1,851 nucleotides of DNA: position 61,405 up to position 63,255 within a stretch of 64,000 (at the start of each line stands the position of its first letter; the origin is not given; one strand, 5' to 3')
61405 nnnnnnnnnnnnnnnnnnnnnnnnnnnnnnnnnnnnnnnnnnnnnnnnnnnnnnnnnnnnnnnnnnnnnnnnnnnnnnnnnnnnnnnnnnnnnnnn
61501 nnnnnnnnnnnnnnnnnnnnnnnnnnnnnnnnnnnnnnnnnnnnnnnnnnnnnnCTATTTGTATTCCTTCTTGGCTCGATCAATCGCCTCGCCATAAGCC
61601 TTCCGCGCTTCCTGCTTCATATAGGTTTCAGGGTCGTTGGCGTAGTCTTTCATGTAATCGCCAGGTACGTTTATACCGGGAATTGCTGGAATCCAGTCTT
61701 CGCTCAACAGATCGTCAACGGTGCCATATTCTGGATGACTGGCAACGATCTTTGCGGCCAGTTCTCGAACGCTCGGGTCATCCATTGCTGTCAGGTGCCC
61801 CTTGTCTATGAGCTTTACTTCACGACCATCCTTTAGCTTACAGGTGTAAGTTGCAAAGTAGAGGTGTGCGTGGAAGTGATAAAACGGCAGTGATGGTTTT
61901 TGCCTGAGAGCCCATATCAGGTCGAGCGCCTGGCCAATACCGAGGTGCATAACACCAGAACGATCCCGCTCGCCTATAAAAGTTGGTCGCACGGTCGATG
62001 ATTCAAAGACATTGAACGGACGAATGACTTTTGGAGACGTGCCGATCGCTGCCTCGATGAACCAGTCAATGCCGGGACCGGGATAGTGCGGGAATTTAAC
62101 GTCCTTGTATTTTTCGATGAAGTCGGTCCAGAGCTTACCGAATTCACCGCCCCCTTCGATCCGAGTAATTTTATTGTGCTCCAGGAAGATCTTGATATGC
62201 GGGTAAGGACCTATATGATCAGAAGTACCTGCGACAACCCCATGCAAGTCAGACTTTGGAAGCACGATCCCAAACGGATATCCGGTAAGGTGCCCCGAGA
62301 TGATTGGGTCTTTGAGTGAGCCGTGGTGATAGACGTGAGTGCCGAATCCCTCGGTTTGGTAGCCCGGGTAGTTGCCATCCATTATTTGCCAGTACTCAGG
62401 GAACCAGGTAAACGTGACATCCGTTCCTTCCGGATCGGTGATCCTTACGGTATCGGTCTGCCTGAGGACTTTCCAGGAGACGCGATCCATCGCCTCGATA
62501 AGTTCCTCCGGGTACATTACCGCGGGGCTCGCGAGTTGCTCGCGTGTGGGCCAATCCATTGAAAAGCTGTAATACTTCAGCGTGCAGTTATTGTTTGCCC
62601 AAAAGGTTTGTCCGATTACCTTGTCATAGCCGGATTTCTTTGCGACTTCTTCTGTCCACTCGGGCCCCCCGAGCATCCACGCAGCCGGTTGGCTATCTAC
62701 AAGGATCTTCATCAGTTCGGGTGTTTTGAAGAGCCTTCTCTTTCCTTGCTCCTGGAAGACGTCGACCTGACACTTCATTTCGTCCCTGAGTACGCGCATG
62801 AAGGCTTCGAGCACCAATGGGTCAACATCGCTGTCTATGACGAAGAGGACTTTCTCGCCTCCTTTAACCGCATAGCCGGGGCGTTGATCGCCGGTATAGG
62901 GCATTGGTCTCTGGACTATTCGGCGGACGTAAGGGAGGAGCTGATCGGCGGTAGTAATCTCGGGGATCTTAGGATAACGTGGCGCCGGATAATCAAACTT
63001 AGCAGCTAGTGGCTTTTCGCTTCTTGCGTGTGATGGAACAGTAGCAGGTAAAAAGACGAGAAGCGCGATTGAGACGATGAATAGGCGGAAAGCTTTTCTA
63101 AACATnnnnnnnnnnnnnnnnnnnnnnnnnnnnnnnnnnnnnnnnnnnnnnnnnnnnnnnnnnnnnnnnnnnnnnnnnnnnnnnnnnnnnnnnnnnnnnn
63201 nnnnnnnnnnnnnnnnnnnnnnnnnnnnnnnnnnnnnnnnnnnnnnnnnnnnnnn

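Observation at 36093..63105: Two secreted M29/NicX-fold proteins with different metal-ligand motifs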

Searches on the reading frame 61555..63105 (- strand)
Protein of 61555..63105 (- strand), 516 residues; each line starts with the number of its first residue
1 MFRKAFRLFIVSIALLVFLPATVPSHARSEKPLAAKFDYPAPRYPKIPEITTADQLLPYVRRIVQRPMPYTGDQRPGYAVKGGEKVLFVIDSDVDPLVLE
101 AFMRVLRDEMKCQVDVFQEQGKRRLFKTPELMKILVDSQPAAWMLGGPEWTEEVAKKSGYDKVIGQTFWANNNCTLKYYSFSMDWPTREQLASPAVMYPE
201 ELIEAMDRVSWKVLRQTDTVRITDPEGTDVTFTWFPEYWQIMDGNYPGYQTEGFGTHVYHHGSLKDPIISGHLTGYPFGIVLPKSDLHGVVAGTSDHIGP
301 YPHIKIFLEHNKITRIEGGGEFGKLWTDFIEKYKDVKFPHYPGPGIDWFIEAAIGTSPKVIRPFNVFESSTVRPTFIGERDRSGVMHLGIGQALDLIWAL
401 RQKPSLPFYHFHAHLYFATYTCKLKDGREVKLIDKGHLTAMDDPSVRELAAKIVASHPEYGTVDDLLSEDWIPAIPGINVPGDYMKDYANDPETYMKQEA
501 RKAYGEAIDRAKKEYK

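Call 3: search_protein_families(library=pfam, proteins=[window:61555-63105:-], max_evalue=1)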
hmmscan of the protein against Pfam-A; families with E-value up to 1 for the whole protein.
window:61555-63105:- (516 aa): 0 families

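Call 5: search_protein_families(library=ncbifam, proteins=[window:61555-63105:-], max_evalue=1)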
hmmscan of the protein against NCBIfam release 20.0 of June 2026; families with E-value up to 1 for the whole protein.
window:61555-63105:- (516 aa): 0 families

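Call 7: search_solved_structures(query=window:61555-63105:-, max_evalue=10, show_alignments=2)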
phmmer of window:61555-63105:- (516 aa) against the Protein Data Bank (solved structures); distinct sequences matched with E-value up to 10: 3.
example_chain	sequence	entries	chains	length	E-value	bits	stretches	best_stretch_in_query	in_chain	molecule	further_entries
9fhl_3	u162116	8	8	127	1.3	10.6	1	51-113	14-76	Large ribosomal subunit protein eL8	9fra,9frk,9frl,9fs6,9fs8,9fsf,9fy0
3id5_C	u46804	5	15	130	1.3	10.6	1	51-113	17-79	50S ribosomal protein L7Ae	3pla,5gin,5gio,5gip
5jpq_U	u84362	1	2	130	1.3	10.6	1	51-113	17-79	Snu13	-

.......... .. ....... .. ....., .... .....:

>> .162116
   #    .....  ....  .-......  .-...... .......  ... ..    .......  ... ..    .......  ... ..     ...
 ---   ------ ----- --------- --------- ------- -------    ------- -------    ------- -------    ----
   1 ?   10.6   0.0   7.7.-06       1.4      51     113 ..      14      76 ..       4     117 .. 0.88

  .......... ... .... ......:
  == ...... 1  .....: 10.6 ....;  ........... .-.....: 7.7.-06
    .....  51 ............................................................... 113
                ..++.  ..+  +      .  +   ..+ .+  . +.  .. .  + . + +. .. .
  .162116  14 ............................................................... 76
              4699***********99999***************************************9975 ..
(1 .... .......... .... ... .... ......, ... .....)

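Call 35: predict_structure(alignment_id=A2)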
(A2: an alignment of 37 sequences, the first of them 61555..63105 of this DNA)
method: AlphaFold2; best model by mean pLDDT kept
length: 516 residues; sequences in the alignment: 37
mean_pLDDT: 86.2   pTM: 0.86
mean pLDDT of the five models: 86.2, 85.3, 85.1, 84.4, 83.2
residues with pLDDT >= 90: 314; 70-90: 120; 50-70: 53; < 50: 29
segments of 3 or more residues with pLDDT < 50: 24-34, 122-128, 141-146
pLDDT, mean of each block of 10 residues (from residue 1): 72 67 46 66 96 98 88 82 93 90 98 90 47 53 55 87 79 68 88 95 96 97 98 96 81 59 83 91 96 94 98 97 93 90 93 96 86 78 96 74 81 96 98 98 98 97 98 97 98 96 95 80
secondary structure, 60 per line:
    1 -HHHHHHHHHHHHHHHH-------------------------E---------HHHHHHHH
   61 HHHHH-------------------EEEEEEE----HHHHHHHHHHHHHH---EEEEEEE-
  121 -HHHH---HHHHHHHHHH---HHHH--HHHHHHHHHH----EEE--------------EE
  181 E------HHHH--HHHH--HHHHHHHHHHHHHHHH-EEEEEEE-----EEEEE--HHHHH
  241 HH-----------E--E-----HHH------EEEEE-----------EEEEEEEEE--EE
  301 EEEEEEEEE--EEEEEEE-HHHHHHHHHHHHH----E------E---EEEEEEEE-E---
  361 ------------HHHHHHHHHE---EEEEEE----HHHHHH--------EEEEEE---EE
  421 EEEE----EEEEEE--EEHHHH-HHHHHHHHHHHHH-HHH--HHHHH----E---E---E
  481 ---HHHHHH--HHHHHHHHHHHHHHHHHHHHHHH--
elements in order: H2-17 H53-65 E85-91 H96-109 E113-119 H122-125 H129-138 H142-145 H148-157 E162-164 E179-181 H188-191 H194-197 H200-215 E217-223 E229-233 H236-242 E272-276 E288-296 E299-309 E312-318 H320-332 E348-355 H373-381 E386-391 H396-401 E410-415 E419-424 E429-434 H439-442 H444-456 H463-467 H484-489 H492-514

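Call 39: fold_search(model_id=the predicted structure, library=pdb)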
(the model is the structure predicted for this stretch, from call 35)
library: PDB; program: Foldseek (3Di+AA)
matches with E <= 10: 860; with E <= 0.001: 7
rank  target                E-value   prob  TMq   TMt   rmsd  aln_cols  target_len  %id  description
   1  7cup_E                2.3e-12  1.00  0.43  0.60   8.3       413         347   14  Structure of 2,5-dihydroxypridine Dioxygenase from Pseudomonas putida KT2440 (released 2020-12-16)
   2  7cn3_A                3.7e-12  1.00  0.42  0.59   8.0       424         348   13  2,5-dihydroxypridine Dioxygenase in complex with 2,5-dihydroxypridine and product N-formylmaleamic acid (released 2020-12-16)
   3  7cn3_C                1.8e-11  1.00  0.41  0.57   8.3       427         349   13  2,5-dihydroxypridine Dioxygenase in complex with 2,5-dihydroxypridine and product N-formylmaleamic acid (released 2020-12-16)
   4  4icr_A                1.6e-10  1.00  0.37  0.45  12.4       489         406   13  Structural basis for substrate recognition and reaction mechanism of bacterial aminopeptidase peps (released 2013-10-23)
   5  4ics_A                3.9e-10  1.00  0.34  0.41  12.2       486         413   13  Crystal structure of PepS from Streptococcus pneumoniae in complex with a substrate (released 2013-10-23)
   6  1zjc                  5.2e-10  1.00  0.37  0.45  10.5       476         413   12  Aminopeptidase S from S. aureus (released 2005-06-07)
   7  4icq_A                8.4e-10  1.00  0.34  0.41  12.1       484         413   13  Structural basis for substrate recognition and reaction mechanism of bacterial aminopeptidase peps (released 2013-10-23)
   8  4l02_C                2.0e-03  0.21  0.12  0.17  19.5       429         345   12  Crystal Structure of SphK1 with inhibitor (released 2013-07-24)
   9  2p1r_A                6.3e-03  0.18  0.12  0.18  18.6       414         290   10  Crystal structure of Salmonella typhimurium YegS, a putative lipid kinase homologous to eukaryotic sphingosine and dia (released 2007-10-23)
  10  2p1r_C                1.7e-02  0.12  0.12  0.17  18.0       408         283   11  Crystal structure of Salmonella typhimurium YegS, a putative lipid kinase homologous to eukaryotic sphingosine and dia (released 2007-10-23)
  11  2jgr                  4.1e-02  0.15  0.14  0.23  18.4       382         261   10  Crystal structure of YegS in complex with ADP (released 2007-05-15)
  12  5er3                  6.2e-02  0.30  0.12  0.18  10.9       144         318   17  Crystal structure of ABC transporter system solute-binding protein from Rhodopirellula baltica SH 1 (released 2015-11-25)
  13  3bzw_F                8.3e-02  0.75  0.10  0.19   5.2        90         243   17  Crystal structure of a putative lipase from Bacteroides thetaiotaomicron (released 2008-02-05)
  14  2j45_A                9.4e-02  0.15  0.10  0.14  15.2       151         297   13  Water structure of T. Aquaticus Ffh NG Domain At 1.1A Resolution (released 2006-11-30)
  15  2c03_A                1.0e-01  0.10  0.08  0.13  16.5       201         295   13  GDP COMPLEX OF SRP GTPASE FFH NG DOMAIN (released 2007-02-13)
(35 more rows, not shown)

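Call 85: search_solved_structures(query=A3, max_evalue=1, show_alignments=2)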
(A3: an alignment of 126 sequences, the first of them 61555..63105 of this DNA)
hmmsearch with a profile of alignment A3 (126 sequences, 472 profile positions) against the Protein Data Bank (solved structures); distinct sequences matched with E-value up to 1: 15.
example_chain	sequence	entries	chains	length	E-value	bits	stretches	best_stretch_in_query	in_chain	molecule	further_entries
7cn3_A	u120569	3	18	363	9.3e-08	34.6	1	59-412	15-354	2,5-dihydroxypyridine 5,6-dioxygenase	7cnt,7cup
4icq_A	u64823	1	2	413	0.007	18.6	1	42-280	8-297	Aminopeptidase PepS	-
4icr_A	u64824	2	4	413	0.0074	18.5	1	42-280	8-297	Aminopeptidase PepS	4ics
3hyf_A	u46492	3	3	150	0.019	17.2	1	53-137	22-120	Reverse transcriptase/RNaseH | Fusion protein of HIV-1 RNase H p15 with engineered E. coli loop | Gag-Pol polyprotein,Ribonuclease HI,Gag-Pol polyprotein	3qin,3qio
2l82_A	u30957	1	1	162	0.02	17.1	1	76-146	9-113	DESIGNED PROTEIN OR32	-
7xis_A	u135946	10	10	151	0.024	16.8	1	53-137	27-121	Reverse Transcriptase RNase H domain | Pol protein,Pol protein,HIV-1 Reverse Transcriptase RNase H active domain | Pol protein,Pol protein,Ribonuclease H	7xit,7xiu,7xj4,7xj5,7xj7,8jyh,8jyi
1o1w_A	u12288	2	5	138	0.045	15.9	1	53-134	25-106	RIBONUCLEASE H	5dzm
1hrh_A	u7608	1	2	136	0.13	14.4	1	53-134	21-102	RIBONUCLEASE H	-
3k2p_A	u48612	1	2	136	0.13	14.4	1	53-134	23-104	Reverse Transcriptase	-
4qag_A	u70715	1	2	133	0.13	14.3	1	52-134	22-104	Reverse transcriptase/ribonuclease H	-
3lp3_A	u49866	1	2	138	0.14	14.3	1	53-134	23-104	p15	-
1rdh_A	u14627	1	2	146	0.16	14.1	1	53-134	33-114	HIV-1 REVERSE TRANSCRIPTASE (RIBONUCLEASE H DOMAIN)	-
5cuo_A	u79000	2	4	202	0.17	14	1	238-298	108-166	Phosphate propanoyltransferase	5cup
4ohc_A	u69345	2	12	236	0.28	13.3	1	50-98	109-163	Orotate phosphoribosyltransferase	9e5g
6lk2_A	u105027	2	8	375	0.32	13.1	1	59-105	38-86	3-dehydroquinate synthase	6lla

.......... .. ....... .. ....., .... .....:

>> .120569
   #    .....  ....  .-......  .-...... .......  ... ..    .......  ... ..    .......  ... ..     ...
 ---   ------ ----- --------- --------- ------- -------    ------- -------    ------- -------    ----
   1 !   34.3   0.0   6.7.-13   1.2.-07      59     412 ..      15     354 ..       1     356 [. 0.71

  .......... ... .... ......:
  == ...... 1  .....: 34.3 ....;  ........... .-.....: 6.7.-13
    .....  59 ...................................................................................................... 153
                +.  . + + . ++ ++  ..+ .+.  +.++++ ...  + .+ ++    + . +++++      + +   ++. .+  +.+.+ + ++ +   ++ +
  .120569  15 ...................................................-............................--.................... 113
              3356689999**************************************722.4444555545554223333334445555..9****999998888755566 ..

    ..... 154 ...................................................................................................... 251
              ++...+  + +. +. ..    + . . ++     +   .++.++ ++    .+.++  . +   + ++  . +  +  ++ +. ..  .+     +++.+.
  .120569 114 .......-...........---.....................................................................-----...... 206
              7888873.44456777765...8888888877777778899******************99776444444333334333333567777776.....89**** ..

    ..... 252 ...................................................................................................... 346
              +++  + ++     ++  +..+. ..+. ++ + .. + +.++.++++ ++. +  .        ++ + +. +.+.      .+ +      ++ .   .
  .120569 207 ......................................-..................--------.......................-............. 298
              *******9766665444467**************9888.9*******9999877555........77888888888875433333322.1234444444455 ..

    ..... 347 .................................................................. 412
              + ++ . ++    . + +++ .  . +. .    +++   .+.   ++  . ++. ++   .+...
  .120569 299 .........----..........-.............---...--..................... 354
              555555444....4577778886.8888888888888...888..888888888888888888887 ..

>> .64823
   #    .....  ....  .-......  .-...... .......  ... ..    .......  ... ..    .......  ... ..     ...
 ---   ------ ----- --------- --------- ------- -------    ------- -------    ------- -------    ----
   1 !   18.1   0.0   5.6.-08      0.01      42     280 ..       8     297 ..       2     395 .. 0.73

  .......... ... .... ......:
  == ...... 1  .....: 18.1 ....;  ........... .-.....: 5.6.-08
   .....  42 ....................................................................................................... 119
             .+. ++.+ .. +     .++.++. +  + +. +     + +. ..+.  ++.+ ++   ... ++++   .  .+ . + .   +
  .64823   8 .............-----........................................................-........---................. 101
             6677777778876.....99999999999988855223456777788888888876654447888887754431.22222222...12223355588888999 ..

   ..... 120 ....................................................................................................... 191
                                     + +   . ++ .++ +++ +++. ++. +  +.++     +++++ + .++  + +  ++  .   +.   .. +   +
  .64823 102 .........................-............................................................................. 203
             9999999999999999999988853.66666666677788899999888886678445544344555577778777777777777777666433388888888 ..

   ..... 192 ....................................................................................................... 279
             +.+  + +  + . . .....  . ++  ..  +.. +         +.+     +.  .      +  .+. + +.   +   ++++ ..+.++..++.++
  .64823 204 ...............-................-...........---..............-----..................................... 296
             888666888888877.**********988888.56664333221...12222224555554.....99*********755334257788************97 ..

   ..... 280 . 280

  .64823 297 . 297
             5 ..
